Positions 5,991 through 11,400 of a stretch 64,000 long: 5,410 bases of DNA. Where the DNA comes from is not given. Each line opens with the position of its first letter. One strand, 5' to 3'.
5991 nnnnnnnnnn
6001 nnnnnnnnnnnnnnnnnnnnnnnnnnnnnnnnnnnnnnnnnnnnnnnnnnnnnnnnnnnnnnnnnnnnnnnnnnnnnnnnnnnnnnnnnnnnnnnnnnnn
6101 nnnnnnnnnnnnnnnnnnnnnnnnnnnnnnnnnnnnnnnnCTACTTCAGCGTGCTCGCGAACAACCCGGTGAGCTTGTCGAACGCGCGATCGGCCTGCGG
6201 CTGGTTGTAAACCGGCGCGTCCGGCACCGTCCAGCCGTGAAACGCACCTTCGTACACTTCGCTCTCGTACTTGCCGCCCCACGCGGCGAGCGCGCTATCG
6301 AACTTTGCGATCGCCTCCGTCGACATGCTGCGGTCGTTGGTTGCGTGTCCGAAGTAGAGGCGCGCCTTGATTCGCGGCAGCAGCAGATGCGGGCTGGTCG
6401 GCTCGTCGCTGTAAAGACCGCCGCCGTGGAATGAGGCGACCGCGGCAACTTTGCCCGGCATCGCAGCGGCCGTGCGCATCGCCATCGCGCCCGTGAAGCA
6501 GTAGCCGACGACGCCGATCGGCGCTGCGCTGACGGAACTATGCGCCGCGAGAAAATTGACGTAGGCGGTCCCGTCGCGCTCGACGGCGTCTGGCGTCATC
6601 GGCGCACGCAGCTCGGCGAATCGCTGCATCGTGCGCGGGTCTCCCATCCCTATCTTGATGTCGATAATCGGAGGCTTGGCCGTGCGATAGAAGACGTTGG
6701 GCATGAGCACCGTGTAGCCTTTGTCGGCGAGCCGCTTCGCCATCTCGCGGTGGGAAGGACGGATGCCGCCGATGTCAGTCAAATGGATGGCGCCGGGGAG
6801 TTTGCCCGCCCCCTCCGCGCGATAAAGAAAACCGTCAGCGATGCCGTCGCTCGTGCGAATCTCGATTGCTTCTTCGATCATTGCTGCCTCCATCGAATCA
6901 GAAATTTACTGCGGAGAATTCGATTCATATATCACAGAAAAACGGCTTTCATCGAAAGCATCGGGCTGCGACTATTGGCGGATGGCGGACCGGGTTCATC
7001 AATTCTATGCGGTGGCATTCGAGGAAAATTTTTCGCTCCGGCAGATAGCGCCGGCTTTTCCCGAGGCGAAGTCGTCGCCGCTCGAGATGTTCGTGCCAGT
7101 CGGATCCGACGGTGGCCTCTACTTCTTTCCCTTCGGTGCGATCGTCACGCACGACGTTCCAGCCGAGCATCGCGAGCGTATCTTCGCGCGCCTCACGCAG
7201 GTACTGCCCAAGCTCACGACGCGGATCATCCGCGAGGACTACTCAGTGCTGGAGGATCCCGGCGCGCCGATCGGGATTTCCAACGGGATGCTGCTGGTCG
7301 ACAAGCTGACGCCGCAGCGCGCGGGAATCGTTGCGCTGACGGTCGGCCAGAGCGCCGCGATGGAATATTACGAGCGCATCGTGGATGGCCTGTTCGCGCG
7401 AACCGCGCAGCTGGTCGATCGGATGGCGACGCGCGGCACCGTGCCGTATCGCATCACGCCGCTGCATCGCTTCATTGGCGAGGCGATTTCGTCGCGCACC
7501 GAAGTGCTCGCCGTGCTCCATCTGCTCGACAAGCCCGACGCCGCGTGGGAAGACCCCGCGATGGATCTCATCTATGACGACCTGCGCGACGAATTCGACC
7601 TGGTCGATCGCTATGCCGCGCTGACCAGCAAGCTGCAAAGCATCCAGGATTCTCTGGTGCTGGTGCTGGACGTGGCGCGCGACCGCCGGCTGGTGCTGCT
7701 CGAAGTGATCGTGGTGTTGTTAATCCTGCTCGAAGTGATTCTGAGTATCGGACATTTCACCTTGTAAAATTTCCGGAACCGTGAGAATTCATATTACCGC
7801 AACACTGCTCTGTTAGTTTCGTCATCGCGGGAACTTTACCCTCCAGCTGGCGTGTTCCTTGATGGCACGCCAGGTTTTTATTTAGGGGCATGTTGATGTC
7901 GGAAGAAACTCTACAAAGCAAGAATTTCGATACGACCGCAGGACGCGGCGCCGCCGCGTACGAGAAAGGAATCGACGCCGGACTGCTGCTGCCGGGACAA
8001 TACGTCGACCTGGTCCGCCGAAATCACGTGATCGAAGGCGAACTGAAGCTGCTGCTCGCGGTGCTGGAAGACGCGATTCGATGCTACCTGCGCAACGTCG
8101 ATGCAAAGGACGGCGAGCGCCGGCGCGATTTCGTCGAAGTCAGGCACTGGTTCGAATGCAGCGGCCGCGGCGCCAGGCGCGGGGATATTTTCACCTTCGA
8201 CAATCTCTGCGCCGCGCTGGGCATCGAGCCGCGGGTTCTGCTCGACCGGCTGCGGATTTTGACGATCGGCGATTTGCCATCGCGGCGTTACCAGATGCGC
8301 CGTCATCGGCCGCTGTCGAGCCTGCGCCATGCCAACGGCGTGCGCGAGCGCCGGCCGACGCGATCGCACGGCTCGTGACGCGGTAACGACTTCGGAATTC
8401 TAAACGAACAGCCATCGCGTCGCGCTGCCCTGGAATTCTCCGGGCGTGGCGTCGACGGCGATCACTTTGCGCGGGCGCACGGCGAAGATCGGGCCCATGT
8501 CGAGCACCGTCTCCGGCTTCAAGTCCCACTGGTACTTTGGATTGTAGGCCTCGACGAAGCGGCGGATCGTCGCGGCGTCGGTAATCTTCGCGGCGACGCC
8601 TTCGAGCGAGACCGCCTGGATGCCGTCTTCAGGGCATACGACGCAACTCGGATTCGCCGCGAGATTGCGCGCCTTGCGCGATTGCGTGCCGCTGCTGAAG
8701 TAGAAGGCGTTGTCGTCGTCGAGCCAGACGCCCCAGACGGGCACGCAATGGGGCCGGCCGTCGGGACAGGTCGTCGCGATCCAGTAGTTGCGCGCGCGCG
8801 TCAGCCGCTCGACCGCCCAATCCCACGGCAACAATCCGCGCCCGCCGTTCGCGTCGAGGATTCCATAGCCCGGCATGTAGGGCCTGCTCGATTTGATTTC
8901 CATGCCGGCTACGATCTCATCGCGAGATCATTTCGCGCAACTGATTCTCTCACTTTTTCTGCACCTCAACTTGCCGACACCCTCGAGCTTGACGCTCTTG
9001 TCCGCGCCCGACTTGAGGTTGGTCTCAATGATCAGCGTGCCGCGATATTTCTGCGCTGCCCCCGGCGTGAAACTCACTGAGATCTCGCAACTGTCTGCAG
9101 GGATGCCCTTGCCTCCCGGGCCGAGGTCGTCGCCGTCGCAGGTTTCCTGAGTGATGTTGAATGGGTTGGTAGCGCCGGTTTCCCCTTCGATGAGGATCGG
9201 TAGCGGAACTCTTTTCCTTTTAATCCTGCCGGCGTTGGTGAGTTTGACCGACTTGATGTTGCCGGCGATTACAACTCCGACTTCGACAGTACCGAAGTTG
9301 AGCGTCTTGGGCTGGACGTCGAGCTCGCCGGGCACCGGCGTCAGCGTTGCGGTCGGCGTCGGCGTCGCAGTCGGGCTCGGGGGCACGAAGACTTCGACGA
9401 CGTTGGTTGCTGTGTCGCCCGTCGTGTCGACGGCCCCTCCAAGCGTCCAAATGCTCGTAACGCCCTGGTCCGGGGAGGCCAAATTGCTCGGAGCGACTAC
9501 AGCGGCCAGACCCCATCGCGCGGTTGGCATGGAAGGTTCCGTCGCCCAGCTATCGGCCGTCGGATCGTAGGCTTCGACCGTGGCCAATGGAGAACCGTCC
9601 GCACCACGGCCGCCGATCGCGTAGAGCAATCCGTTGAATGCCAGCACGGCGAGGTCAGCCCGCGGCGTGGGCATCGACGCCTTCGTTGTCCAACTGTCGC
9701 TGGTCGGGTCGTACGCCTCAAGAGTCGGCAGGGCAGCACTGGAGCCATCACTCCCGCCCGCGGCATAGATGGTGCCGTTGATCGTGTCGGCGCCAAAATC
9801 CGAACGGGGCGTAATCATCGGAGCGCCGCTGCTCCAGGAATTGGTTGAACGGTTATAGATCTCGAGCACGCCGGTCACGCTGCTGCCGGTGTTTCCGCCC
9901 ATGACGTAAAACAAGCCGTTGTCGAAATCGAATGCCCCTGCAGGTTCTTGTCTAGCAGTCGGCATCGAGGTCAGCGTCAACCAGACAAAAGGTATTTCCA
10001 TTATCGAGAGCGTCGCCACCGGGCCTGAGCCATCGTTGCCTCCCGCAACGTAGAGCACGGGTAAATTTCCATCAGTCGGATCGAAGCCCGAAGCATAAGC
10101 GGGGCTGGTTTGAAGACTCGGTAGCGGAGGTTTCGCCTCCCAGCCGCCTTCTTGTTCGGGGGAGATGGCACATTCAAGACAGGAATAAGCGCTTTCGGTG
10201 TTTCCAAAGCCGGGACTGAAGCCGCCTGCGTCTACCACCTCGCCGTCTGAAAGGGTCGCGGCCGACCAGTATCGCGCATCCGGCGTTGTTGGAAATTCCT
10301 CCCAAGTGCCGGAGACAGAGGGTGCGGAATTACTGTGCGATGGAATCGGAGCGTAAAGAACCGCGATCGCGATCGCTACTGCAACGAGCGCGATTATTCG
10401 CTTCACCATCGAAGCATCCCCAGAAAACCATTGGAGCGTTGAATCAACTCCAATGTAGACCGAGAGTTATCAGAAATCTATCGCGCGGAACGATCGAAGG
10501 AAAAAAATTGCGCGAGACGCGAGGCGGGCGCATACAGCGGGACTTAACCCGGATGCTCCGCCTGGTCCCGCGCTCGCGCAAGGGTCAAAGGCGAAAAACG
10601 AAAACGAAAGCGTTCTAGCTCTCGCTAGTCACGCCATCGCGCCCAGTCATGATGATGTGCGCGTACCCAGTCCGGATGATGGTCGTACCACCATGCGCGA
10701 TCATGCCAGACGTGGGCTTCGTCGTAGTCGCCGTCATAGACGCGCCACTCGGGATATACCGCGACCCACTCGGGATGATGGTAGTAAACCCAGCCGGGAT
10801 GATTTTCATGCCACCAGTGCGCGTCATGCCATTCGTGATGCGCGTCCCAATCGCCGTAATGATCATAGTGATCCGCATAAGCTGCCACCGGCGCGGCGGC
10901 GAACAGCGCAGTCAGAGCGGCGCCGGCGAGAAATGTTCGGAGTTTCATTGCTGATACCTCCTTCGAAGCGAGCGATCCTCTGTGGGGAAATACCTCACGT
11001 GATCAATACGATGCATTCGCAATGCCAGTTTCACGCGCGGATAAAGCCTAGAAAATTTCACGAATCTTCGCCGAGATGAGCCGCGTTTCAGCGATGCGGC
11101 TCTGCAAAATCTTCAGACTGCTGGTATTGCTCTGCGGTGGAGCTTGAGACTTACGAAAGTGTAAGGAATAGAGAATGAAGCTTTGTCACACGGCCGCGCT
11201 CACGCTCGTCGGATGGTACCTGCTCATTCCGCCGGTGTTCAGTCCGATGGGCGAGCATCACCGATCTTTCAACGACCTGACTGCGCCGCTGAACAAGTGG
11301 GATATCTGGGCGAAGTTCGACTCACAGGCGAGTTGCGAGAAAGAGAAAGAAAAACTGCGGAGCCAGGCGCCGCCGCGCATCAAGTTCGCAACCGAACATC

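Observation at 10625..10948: Extreme His/Trp-rich periplasmic mini-protein with HHP[DE]WV-type repeats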

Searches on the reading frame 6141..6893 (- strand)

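Call 22: search_protein_families(library=pfam, proteins=[window:6141-6893:-], max_evalue=0.001)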
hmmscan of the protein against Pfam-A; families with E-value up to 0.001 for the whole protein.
window:6141-6893:- (250 aa): 2 families
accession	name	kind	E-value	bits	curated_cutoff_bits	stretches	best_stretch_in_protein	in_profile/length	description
PF01738.24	DLH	-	1.1e-38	133.5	21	1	20-247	2-215/217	Dienelactone hydrolase family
PF08840.17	BAAT_C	-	0.00082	19.9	20.9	0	112-162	10-59/210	BAAT / Acyl-CoA thioester hydrolase C terminal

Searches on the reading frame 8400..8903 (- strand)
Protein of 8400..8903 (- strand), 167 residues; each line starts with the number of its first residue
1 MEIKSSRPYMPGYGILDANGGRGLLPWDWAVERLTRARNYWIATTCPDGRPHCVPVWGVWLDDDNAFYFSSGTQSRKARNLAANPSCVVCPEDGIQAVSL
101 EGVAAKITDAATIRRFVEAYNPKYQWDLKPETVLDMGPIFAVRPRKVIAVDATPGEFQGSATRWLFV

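Call 22: search_protein_families(library=pfam, proteins=[window:8400-8903:-], max_evalue=0.001)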
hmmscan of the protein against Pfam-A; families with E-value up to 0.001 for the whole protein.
window:8400-8903:- (167 aa): 2 families
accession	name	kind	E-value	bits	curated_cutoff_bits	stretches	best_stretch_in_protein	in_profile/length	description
PF01243.27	PNPOx_N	-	8.4e-17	62.1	28.1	1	32-149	7-118/120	Pyridoxamine 5'-phosphate oxidase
PF12900.13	Pyridox_ox_2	-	0.00011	22.6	27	1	41-129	16-116/140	Pyridoxamine 5'-phosphate oxidase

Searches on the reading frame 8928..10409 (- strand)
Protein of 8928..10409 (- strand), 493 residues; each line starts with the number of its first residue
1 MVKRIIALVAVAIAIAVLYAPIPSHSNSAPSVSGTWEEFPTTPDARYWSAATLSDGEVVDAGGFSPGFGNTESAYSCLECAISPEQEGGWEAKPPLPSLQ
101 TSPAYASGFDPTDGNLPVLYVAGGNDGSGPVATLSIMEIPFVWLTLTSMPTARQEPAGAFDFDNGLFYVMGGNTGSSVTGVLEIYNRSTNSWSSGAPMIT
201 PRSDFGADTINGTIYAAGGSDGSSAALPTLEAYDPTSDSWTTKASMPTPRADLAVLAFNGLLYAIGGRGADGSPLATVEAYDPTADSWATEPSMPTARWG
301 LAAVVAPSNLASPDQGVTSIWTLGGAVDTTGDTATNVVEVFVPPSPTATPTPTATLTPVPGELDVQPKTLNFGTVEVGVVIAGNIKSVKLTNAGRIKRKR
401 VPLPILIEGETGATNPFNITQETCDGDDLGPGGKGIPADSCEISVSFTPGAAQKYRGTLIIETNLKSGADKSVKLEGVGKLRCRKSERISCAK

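Call 4: search_protein_families(library=pfam, proteins=[window:8928-10409:-], max_evalue=1)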
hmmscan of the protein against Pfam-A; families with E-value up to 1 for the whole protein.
window:8928-10409:- (493 aa): 13 families
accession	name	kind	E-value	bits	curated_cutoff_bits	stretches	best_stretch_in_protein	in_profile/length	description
PF01344.31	Kelch_1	-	4.2e-37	125.7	20.1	3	201-247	1-46/46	Kelch motif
PF13964.12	Kelch_6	-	1.1e-26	92.3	25.3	3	201-250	1-50/50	Kelch motif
PF25210.1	Kelch_FKB95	-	1.8e-14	54.4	70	3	213-293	44-125/268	FKB95, Kelch-repeats domain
PF13418.12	Kelch_4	-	1.2e-13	51.2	21.6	3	249-295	1-48/49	Galactose oxidase, central domain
PF07646.21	Kelch_2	-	1.2e-13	50.7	21.3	3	201-247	1-48/48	Kelch motif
PF24681.1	Kelch_KLHDC2_KLHL20_DRC7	-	8.2e-13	48.6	50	1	148-307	46-213/221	KLHDC2/KLHL20/DRC7 Kelch-repeats domain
PF13415.12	Kelch_3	-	5.9e-10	39.5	22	3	211-251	1-41/48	Galactose oxidase, central domain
PF24981.1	Beta-prop_ATRN-LZTR1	-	5.9e-06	26.2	50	1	167-306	110-270/289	Attractin/LZTR1 beta-propeller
PF22073.2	Cep192_D4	-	0.00023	21.8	35.5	1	364-479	5-111/112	Cep192 domain 4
PF24996.1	NANM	-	0.0019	17.5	45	1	208-305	14-114/350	N-acetylneuraminate epimerase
PF24798.1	Ig-CFAP74_4th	-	0.014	16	28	1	436-479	54-95/95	CFAP74 forth Ig-like domain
PF22544.2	HYDIN_VesB_CFA65-like_Ig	-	0.015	16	25.5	1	363-477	3-99/100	HYDIN/CFA65/VesB-like, Ig-like domain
PF24291.1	Ig_CFAP65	-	0.14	12.4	27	1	431-480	69-116/121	Cilia- and flagella-associated protein 65-like, Ig-like domain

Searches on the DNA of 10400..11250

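Call 47: search_rna_families(source=window, start=10400, end=11250, threshold=evalue, max_evalue=1)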
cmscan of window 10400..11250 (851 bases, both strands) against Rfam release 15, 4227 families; matches with E-value up to 1: 0.
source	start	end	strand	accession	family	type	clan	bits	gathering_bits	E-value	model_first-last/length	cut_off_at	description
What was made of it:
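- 10497..10581 (-): Conserved ~78-nt long hairpin plus T-run, 45 nt after the stop; a second terminator or a small structured RNA. No Rfam match (call 47).
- Tried and rejected: Rfam has no match around the gene (call 47).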
